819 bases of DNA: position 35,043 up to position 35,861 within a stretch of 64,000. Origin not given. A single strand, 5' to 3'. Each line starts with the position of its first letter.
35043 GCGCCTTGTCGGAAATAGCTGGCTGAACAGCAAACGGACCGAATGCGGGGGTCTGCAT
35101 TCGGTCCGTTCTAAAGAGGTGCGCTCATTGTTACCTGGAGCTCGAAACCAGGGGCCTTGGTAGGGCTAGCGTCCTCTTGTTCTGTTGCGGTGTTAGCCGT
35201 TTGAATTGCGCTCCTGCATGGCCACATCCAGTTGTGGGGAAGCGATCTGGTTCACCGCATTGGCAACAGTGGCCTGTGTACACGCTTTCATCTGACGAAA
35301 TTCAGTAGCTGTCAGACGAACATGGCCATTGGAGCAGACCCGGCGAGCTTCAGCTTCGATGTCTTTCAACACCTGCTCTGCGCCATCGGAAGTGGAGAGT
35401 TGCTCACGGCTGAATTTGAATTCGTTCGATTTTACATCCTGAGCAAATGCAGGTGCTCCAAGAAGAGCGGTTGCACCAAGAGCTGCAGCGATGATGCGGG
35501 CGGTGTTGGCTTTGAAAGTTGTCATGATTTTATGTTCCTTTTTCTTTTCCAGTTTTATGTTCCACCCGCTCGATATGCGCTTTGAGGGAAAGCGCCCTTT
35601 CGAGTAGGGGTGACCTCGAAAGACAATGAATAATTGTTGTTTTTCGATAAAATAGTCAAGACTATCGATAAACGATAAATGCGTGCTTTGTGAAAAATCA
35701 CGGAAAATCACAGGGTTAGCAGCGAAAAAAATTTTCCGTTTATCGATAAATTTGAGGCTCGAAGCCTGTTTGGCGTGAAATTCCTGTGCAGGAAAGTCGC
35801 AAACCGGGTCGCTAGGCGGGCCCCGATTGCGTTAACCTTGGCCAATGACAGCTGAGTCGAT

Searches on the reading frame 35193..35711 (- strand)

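Call 15: search_protein_families(library=pfam, proteins=[window:35193-35711:-], max_evalue=0.001)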
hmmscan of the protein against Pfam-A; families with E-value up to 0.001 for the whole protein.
window:35193-35711:- (172 aa): 0 families

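Call 40: search_protein_families(library=pfam, proteins=[window:35193-35711:-], max_evalue=1)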
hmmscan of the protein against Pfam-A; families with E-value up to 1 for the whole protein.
window:35193-35711:- (172 aa): 0 families

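Call 94: search_protein_families(library=ncbifam, proteins=[window:35193-35711:-], max_evalue=0.001)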
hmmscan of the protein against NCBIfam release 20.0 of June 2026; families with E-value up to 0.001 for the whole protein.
window:35193-35711:- (172 aa): 1 family
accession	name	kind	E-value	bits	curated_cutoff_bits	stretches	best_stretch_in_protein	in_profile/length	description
TIGR04433.1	UrcA_uranyl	subfamily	2.2e-12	46.9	25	1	73-160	2-91/92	UrcA family protein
